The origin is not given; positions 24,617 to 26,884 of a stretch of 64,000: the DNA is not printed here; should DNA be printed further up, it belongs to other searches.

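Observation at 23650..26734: SbcD/SbcC-like nuclease-ATPase pair in which the SMC-like ATPase carries transmembrane helices (YhaO/YhaN-like)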

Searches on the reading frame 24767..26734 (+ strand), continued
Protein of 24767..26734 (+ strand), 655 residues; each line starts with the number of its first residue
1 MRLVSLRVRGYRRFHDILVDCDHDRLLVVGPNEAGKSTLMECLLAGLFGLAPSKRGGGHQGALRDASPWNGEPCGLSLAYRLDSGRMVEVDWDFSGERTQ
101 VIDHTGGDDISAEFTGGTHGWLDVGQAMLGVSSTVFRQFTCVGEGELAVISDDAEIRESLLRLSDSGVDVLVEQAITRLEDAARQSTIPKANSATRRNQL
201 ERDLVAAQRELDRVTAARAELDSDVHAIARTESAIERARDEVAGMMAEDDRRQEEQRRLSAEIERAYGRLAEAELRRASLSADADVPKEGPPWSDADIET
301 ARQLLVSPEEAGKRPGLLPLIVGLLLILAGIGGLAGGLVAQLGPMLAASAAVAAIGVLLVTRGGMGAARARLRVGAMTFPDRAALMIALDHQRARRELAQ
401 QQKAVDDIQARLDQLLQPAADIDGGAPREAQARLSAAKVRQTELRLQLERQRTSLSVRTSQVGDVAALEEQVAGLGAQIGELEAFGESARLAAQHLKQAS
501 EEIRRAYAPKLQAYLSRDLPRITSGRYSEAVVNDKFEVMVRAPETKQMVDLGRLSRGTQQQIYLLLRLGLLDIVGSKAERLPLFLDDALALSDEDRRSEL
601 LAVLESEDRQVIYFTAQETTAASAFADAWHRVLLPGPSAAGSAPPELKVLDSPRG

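Call 10: search_solved_structures(query=window:24767-26734:+, max_evalue=1)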
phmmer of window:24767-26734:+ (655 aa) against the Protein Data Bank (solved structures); distinct sequences matched with E-value up to 1: 31.
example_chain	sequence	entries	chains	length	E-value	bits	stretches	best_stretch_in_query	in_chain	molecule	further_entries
5f3w_B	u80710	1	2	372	7.9e-06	28.2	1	502-605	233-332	DNA double-strand break repair Rad50 ATPase,DNA double-strand break repair Rad50 ATPase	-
3aux_A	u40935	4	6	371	7.9e-06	28.2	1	502-605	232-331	DNA double-strand break repair rad50 ATPase | DNA double-strand break repair Rad50 ATPase,DNA double-strand break repair Rad50 ATPase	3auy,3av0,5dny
3qkt_A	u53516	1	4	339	1e-05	27.8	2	1-48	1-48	DNA double-strand break repair rad50 ATPase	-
3qku_A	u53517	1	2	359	1.1e-05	27.8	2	479-609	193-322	DNA double-strand break repair rad50 ATPase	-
4nck_A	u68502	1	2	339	2.5e-05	26.6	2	1-48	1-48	DNA double-strand break repair Rad50 ATPase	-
4nci_A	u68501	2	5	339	4.3e-05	25.8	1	1-48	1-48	DNA double-strand break repair Rad50 ATPase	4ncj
4nch_A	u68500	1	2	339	5.8e-05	25.4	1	1-48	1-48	DNA double-strand break repair Rad50 ATPase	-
1us8_A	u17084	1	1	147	0.058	15.4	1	1-48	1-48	DNA DOUBLE-STRAND BREAK REPAIR RAD50 ATPASE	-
1f2t_A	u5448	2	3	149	0.06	15.4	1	1-48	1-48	RAD50 ABC-ATPASE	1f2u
3qkr_B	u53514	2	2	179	0.067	15.2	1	481-609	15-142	DNA double-strand break repair rad50 ATPase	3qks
1ii8_B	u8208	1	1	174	0.067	15.2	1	492-609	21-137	Rad50 ABC-ATPase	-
1ii8_A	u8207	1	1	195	0.081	15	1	1-48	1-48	Rad50 ABC-ATPase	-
3qkr_A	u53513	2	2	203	0.087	14.9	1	1-48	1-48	DNA double-strand break repair rad50 ATPase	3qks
3qf7_A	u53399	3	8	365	0.13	14.2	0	4-49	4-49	Rad50 | Probable DNA double-strand break repair Rad50 ATPase,Probable DNA double-strand break repa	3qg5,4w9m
4rku_K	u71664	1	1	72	0.16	14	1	38-86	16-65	Photosystem I reaction center subunit X psaK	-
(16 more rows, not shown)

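Call 19: find_encoding_contigs(protein=P0001, flank=10000, max_places=2)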
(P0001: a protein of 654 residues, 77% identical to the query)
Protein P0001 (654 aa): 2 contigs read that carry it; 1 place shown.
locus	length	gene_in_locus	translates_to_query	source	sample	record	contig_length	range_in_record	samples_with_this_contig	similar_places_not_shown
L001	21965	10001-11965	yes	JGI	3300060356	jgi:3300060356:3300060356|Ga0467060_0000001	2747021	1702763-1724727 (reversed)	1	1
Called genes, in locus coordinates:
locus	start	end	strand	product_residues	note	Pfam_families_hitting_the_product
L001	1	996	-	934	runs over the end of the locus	PF00580:UvrD-helicase (weak), PF04851:ResIII (weak), PF13086:AAA_11, PF13191:AAA_16 (weak), PF13604:AAA_30, PF13245:AAA_19, PF13086:AAA_11, PF13087:AAA_12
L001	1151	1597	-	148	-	PF00903:Glyoxalase, PF13669:Glyoxalase_4 (weak), PF22677:Ble-like_N (weak)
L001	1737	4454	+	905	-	PF17853:GGDEF_2 (faint), PF00989:PAS (weak), PF08447:PAS_3 (weak), PF08448:PAS_4 (weak), PF13426:PAS_9, PF00990:GGDEF, PF00563:EAL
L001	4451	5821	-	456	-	PF00390:malic, PF03949:Malic_M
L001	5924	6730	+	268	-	-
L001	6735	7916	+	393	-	PF01546:Peptidase_M20, PF07687:M20_dimer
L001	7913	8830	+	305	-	PF03446:NAD_binding_2, PF14833:NAD_binding_11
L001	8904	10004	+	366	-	PF00149:Metallophos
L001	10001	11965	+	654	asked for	PF02463:SMC_N (faint), PF13175:AAA_15 (weak), PF13476:AAA_23, PF13514:AAA_27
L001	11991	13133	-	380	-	PF00557:Peptidase_M24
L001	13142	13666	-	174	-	PF01243:PNPOx_N, PF12900:Pyridox_ox_2 (weak)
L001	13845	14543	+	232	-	PF19673:DUF6176 (faint)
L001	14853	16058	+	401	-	PF02771:Acyl-CoA_dh_N, PF02770:Acyl-CoA_dh_M, PF00441:Acyl-CoA_dh_1, PF08028:Acyl-CoA_dh_2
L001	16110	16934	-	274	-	PF13489:Methyltransf_23 (weak), PF13847:Methyltransf_31, PF08241:Methyltransf_11, PF08242:Methyltransf_12, PF13649:Methyltransf_25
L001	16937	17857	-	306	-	-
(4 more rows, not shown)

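Call 20: find_encoding_contigs(protein=P0018, flank=6000, max_places=1)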
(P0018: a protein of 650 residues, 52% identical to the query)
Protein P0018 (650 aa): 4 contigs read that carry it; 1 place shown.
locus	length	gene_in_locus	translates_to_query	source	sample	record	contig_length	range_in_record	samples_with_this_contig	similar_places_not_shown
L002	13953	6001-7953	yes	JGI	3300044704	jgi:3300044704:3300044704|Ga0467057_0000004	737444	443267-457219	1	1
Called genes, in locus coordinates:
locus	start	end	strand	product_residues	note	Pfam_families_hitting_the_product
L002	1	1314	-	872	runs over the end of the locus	PF00580:UvrD-helicase (weak), PF04851:ResIII (weak), PF13086:AAA_11, PF13191:AAA_16 (faint), PF13245:AAA_19, PF13604:AAA_30, PF13086:AAA_11, PF13087:AAA_12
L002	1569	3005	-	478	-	PF01842:ACT (weak), PF13291:ACT_4 (weak), PF00390:malic, PF03949:Malic_M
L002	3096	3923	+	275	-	-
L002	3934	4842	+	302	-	PF02826:2-Hacid_dh_C, PF03446:NAD_binding_2, PF14833:NAD_binding_11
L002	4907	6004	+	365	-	PF00149:Metallophos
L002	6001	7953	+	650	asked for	PF02463:SMC_N (faint), PF13175:AAA_15 (weak), PF13476:AAA_23, PF13514:AAA_27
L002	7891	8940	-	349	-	PF00557:Peptidase_M24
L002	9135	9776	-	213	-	PF18914:DUF5666 (faint)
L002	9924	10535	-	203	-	PF01243:PNPOx_N, PF12900:Pyridox_ox_2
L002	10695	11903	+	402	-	PF02771:Acyl-CoA_dh_N, PF02770:Acyl-CoA_dh_M, PF00441:Acyl-CoA_dh_1, PF08028:Acyl-CoA_dh_2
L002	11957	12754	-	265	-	PF02585:PIG-L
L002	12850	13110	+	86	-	-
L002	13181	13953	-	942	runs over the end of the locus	PF13519:VWA_2 (weak), PF00092:VWA, PF07090:GATase1_like (weak)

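Call 21: find_encoding_contigs(protein=P0045, flank=6000, max_places=1)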
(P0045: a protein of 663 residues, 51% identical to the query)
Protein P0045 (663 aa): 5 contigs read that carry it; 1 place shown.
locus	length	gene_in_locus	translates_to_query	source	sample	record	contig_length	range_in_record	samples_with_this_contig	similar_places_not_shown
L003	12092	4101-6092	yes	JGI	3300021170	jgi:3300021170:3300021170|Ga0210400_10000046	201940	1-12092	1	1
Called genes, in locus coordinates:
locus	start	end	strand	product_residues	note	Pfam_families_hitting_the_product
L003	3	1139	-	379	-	?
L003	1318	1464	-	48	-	-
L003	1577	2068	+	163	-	-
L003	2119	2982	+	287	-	PF03446:NAD_binding_2, PF14833:NAD_binding_11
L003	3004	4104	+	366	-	PF00149:Metallophos (weak)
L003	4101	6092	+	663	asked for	PF02463:SMC_N (faint), PF13175:AAA_15 (weak), PF13476:AAA_23, PF13514:AAA_27, PF13555:AAA_29 (weak)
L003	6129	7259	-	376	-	PF00557:Peptidase_M24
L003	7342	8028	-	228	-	PF18914:DUF5666 (weak)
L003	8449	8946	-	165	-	PF01243:PNPOx_N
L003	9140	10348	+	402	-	PF02771:Acyl-CoA_dh_N, PF02770:Acyl-CoA_dh_M, PF00441:Acyl-CoA_dh_1, PF08028:Acyl-CoA_dh_2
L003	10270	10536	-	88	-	-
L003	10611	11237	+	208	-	PF10604:Polyketide_cyc2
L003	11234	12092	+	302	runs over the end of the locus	PF00561:Abhydrolase_1, PF12146:Hydrolase_4, PF12697:Abhydrolase_6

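Call 22: find_encoding_contigs(protein=P0120, flank=6000, max_places=1)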
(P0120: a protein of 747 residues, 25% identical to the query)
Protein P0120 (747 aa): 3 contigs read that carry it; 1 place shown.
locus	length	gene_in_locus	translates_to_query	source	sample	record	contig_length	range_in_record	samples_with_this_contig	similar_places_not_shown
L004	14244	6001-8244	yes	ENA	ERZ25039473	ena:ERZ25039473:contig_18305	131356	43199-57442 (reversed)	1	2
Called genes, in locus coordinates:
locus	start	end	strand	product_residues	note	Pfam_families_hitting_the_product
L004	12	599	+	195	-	-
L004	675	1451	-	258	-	PF13489:Methyltransf_23, PF13649:Methyltransf_25, PF13847:Methyltransf_31, PF08241:Methyltransf_11, PF08242:Methyltransf_12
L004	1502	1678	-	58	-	-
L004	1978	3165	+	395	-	PF00990:GGDEF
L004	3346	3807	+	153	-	-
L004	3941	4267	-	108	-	PF13451:zf_Tbcl, PF23477:zf_Tbcl_2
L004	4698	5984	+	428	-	PF00149:Metallophos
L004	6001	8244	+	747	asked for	PF02463:SMC_N (faint), PF13476:AAA_23, PF13514:AAA_27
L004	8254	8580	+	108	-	PF03795:YCII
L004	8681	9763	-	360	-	-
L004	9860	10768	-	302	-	-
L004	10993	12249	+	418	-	PF07690:MFS_1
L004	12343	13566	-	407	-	PF00285:Citrate_synt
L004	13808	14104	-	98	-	PF04226:Transgly_assoc (weak)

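Call 23: find_encoding_contigs(protein=P0074, flank=6000, max_places=1)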
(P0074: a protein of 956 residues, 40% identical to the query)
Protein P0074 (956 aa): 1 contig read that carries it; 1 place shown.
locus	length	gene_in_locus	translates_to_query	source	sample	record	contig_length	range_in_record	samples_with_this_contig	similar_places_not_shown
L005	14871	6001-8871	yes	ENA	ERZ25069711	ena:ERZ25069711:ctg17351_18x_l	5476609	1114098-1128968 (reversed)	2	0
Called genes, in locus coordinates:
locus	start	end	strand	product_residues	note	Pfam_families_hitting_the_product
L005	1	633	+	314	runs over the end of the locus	PF00005:ABC_tran, PF13476:AAA_23 (weak), PF13304:AAA_21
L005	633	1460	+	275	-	PF12730:ABC2_membrane_4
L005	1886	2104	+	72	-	PF09722:Xre_MbcA_ParS_C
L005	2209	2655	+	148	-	PF08808:RES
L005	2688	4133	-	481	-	-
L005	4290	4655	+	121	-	PF09685:MamF_MmsF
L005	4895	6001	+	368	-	PF00149:Metallophos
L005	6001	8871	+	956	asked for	PF02463:SMC_N (faint), PF13476:AAA_23 (weak), PF13514:AAA_27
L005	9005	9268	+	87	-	PF09685:MamF_MmsF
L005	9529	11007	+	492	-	PF07690:MFS_1, PF13347:MFS_2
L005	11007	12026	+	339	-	PF01180:DHO_dh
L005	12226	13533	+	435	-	PF00909:Ammonium_transp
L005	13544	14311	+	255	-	PF06439:3keto-disac_hyd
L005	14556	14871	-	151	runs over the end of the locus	-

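Call 30: find_related_loci(query=A1, collection=genome_contigs, flank=6000)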
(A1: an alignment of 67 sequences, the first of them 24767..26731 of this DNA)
Query A1 (655 aa) in genome_contigs; peptide patterns used: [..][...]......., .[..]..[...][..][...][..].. (x = any residue, [..] = any of these).
599 stretches matched a pattern (row limit reached: there are more); 417 encode a relative of the query (tblastn E <= 1e-3); the best 80 are kept; 80 distinct loci.
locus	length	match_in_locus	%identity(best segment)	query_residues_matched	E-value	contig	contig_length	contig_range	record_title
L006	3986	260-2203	58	19-653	0e+0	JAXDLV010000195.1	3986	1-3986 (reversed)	MAG: Chloroflexota bacterium isolate BP_626 scaffold_865396, whole genome shotgun sequence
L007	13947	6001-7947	52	1-653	0e+0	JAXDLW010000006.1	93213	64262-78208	MAG: Chloroflexota bacterium isolate BP_627 scaffold_4758277, whole genome shotgun sequence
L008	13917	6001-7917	51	1-639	3e-168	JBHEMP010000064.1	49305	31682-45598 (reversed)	MAG: Candidatus Dormibacteria bacterium isolate S3_bin.41.orig S3_k141_2637032, whole genome shotgun sequence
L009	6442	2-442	95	509-655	3e-83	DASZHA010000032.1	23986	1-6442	MAG TPA_asm: Candidatus Dormiibacterota bacterium isolate SMAG_U6563 k141_854890, whole genome shotgun sequence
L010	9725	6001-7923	51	1-647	3e-178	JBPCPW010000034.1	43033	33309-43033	MAG: Candidatus Dormibacteria bacterium isolate TH_ant_mag_192 S1Ck127_4366920_flag_0_multi_14.9967_len_43033, whole gen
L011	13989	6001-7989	51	1-653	0e+0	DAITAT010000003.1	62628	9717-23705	MAG TPA_asm: Candidatus Dormiibacterota bacterium isolate CTOTU41324 NODE_132_length_62628_cov_37.306011, whole genome s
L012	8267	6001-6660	40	440-646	5e-30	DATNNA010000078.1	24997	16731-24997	MAG TPA_asm: Candidatus Binatus sp. isolate SMAG_U11493 k141_353777, whole genome shotgun sequence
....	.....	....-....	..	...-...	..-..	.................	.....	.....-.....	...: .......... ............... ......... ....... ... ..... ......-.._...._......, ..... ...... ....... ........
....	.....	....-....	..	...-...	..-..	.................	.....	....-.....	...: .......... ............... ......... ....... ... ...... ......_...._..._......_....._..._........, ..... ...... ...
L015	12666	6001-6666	37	440-648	3e-28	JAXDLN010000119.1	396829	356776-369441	MAG: Chloroflexota bacterium isolate BP_619 scaffold_5253719, whole genome shotgun sequence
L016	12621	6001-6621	38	447-645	5e-28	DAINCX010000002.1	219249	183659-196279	MAG TPA_asm: Candidatus Dormiibacterota bacterium isolate CTOTU41355 NODE_3_length_219249_cov_19.494735, whole genome sh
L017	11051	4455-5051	38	445-638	2e-26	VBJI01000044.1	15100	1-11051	MAG: Chloroflexi bacterium isolate CF_152 14_1009_09_20cm_scaffold_5613, whole genome shotgun sequence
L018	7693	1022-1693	32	1-222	2e-26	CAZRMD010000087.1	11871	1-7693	MAG TPA_asm: uncultured Actinomycetes bacterium isolate SRP272529_co2_28 genome assembly, contig: NODE_9776_length_11871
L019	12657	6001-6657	33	1-209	5e-26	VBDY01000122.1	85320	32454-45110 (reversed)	MAG: Chloroflexi bacterium isolate CF_12 14_0929_12_20cm_scaffold_216, whole genome shotgun sequence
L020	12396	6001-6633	37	440-645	1e-27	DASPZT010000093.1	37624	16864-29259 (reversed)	MAG TPA_asm: Candidatus Limnocylindria bacterium isolate SMAG_U11626 k141_786180, whole genome shotgun sequence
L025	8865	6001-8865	31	1-551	6e-23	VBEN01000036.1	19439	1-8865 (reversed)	MAG: Chloroflexi bacterium isolate CF_27 14_1009_16_20cm_scaffold_800, whole genome shotgun sequence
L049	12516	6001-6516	34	465-638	5e-16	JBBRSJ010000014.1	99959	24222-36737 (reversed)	MAG: Candidatus Limnocylindrales bacterium isolate La2_metabat2.049 La2_metabat2.049_K_995779L99959_cov_70.9074, whole g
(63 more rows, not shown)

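Call 32: predict_structure(alignment_id=A1)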
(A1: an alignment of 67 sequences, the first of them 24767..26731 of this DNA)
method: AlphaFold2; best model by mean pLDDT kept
length: 655 residues; sequences in the alignment: 67
mean_pLDDT: 83.5   pTM: 0.59
mean pLDDT of the five models: 83.5, 82.5, 81.3, 81.3, 80.7
residues with pLDDT >= 90: 290; 70-90: 258; 50-70: 69; < 50: 38
segments of 3 or more residues with pLDDT < 50: 310-316, 363-369, 419-425, 641-655
pLDDT, mean of each block of 10 residues (from residue 1): 96 92 95 92 94 62 87 95 96 93 95 81 89 85 79 62 56 87 84 80 96 96 96 95 89 84 83 79 59 82 71 51 80 82 81 78 48 77 82 84 85 66 57 89 96 94 95 97 95 92 89 93 91 91 94 89 91 86 93 88 93 90 87 77 43 47
secondary structure, 60 per line:
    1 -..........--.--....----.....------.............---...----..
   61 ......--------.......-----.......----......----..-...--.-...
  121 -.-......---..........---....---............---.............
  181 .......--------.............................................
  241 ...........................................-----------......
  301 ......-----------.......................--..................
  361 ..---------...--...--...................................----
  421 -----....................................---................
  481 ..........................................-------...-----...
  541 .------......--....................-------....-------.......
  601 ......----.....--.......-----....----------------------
elements in order: E2-11 E17-20 E25-29 H36-48 H59-66 E75-81 E87-93 E98-103 H124-129 H133-140 H146-149 H153-164 H168-187 H196-283 H295-306 H318-340 H343-362 E372-374 E377-379 H382-416 H426-461 H465-522 E530-532 E538-541 E548-550 H556-575 E583-586 H594-606 E611-615 H618-624 E630-633
